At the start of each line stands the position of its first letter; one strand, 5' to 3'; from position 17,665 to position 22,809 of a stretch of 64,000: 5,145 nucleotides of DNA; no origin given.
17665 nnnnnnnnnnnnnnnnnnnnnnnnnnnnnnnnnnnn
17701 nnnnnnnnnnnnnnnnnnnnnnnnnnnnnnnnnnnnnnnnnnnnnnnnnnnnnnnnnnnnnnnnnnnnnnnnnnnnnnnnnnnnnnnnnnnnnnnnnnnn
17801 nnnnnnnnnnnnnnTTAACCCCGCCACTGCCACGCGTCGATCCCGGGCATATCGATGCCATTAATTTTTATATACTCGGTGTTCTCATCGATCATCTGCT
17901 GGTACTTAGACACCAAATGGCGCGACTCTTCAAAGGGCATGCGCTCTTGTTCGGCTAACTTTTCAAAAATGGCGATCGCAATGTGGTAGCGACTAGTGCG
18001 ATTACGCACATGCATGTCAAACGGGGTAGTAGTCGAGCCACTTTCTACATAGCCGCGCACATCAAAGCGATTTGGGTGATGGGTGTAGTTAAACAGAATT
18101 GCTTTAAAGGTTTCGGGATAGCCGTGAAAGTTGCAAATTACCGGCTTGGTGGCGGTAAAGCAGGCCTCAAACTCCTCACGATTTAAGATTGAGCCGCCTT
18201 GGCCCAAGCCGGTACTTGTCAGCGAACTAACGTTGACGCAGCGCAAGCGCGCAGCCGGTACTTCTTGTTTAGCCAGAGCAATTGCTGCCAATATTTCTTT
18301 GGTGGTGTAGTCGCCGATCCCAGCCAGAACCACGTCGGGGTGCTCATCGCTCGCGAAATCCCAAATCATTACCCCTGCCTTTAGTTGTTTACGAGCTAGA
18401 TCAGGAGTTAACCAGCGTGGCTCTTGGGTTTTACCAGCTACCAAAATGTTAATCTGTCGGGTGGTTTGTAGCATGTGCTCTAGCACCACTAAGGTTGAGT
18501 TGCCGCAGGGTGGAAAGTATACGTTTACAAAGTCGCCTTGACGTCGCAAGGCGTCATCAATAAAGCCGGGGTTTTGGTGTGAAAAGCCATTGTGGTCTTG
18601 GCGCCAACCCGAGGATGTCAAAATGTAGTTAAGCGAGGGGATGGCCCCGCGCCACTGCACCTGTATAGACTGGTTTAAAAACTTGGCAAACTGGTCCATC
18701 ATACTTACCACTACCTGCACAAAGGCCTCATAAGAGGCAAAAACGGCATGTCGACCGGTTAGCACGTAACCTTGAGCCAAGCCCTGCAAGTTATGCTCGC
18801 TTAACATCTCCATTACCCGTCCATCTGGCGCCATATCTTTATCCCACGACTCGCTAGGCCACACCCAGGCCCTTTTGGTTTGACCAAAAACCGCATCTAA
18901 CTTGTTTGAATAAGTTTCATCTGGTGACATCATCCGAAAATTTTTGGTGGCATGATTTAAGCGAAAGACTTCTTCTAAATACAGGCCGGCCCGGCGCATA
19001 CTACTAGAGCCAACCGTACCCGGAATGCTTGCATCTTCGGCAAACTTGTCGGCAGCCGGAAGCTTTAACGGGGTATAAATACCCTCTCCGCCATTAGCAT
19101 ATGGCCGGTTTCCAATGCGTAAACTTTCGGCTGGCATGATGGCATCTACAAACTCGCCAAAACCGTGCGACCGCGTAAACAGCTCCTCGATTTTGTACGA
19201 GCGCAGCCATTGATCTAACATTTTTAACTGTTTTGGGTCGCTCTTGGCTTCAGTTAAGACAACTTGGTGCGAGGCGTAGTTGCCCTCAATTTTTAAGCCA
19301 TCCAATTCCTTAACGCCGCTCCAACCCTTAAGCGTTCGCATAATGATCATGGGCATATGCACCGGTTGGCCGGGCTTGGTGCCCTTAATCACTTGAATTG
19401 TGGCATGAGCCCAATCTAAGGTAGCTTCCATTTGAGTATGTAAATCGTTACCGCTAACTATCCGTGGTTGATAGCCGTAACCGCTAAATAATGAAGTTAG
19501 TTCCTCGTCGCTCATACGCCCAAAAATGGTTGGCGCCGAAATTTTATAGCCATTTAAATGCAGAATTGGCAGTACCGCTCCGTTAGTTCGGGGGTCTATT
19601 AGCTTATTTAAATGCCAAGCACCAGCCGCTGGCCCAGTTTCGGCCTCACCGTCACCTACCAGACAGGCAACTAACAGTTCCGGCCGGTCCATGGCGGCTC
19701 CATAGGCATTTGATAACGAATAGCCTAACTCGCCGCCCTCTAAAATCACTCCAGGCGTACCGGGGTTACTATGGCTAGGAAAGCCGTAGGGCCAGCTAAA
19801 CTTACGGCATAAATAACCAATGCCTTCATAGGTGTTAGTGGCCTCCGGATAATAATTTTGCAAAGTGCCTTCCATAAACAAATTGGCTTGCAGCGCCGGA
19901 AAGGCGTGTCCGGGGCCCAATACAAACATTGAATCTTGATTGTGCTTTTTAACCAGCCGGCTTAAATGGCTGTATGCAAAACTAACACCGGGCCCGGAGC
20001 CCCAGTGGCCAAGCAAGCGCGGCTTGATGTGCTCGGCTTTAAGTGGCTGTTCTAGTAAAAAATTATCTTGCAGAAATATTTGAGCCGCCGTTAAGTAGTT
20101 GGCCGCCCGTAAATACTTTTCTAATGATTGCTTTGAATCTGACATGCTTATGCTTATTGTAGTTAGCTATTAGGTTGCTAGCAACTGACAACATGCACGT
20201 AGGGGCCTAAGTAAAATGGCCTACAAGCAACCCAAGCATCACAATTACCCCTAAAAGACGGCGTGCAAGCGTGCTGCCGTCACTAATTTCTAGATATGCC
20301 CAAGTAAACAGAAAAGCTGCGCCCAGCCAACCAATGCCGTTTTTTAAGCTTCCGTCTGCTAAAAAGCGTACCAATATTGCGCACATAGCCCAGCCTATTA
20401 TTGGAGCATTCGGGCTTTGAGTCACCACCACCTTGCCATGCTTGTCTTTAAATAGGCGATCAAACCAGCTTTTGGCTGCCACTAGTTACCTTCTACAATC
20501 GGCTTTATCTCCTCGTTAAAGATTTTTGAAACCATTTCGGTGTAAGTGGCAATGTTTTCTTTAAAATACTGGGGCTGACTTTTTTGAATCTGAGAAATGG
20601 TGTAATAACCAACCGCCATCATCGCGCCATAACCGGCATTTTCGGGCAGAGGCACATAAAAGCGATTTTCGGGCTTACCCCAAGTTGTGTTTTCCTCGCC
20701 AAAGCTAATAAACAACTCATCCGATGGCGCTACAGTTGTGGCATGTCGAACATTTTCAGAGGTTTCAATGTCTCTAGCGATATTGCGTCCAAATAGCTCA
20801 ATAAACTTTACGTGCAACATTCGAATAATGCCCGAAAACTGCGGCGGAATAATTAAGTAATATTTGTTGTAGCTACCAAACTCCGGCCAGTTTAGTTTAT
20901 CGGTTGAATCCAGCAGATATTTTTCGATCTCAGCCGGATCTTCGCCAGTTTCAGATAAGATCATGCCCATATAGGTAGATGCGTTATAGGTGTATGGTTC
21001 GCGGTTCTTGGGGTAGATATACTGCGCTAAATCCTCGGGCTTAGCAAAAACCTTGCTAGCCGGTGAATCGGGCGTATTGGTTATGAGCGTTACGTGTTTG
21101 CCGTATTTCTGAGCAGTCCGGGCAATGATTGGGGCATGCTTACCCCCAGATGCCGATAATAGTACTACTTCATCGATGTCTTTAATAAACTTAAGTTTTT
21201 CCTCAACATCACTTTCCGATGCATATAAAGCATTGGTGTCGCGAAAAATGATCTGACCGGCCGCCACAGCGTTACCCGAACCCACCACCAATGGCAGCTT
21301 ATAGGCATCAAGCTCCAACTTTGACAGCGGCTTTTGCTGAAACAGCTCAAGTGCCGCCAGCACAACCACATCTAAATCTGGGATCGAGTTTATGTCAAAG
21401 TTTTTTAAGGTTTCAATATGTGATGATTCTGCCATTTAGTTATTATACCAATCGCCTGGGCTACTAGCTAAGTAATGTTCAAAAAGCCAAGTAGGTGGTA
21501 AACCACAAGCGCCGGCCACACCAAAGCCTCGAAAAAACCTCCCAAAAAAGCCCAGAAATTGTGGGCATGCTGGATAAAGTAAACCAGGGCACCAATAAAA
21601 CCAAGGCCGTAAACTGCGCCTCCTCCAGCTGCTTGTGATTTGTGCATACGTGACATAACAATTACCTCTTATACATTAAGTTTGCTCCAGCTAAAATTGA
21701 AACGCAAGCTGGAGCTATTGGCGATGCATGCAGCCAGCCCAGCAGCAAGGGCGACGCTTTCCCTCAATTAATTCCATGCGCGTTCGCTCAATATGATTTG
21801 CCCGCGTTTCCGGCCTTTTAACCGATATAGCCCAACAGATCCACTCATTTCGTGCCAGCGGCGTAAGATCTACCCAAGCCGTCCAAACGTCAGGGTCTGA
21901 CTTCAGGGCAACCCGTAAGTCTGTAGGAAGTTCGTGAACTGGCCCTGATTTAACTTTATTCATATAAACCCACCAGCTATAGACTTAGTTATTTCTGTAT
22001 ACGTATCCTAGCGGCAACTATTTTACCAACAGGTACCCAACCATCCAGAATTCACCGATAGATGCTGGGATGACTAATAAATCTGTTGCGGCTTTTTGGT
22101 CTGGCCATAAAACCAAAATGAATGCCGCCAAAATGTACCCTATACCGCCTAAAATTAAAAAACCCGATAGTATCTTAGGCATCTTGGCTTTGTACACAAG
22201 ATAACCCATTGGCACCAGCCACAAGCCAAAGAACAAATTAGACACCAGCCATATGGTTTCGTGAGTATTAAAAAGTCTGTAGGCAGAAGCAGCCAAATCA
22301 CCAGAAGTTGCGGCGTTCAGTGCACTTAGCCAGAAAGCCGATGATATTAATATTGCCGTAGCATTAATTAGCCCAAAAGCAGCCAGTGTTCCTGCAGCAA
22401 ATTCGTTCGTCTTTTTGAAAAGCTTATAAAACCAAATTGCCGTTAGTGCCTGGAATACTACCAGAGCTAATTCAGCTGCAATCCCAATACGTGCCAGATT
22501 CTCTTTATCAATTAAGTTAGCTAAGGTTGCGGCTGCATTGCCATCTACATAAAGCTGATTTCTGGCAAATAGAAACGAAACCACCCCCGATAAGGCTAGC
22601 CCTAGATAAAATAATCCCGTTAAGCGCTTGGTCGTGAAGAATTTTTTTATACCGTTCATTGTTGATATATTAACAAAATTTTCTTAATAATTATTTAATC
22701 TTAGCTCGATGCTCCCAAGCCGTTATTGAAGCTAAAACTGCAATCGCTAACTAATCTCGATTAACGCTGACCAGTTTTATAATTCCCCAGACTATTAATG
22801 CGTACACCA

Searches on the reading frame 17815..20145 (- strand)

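Call 52: search_protein_families(library=pfam, proteins=[window:17815-20145:-], max_evalue=0.00001)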
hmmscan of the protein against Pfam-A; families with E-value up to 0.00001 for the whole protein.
window:17815-20145:- (776 aa): 3 families
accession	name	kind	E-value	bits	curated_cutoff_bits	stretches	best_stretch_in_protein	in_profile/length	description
PF09364.15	XFP_N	-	1.3e-130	435.9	23.7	1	6-353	8-362/364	XFP N-terminal domain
PF03894.20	XFP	-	4.6e-69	232.1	22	1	386-560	3-176/177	D-xylulose 5-phosphate/D-fructose 6-phosphate phosphoketolase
PF09363.15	XFP_C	-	4.2e-56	190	23.4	1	572-774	1-202/202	XFP C-terminal domain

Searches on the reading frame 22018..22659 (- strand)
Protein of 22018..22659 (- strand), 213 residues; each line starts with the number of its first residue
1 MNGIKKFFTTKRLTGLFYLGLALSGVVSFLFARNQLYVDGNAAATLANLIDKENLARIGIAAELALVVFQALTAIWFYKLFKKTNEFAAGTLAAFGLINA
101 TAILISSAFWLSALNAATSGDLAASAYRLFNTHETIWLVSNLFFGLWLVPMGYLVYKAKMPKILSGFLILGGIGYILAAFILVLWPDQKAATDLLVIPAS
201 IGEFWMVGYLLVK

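Call 53: search_protein_families(library=pfam, proteins=[window:22018-22659:-], max_evalue=0.00001)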
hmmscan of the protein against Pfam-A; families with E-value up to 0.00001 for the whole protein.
window:22018-22659:- (213 aa): 1 family
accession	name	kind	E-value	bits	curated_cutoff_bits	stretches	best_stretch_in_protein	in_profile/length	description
PF14329.11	DUF4386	-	4.4e-49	167.7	27.6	1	13-213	1-209/210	Domain of unknown function (DUF4386)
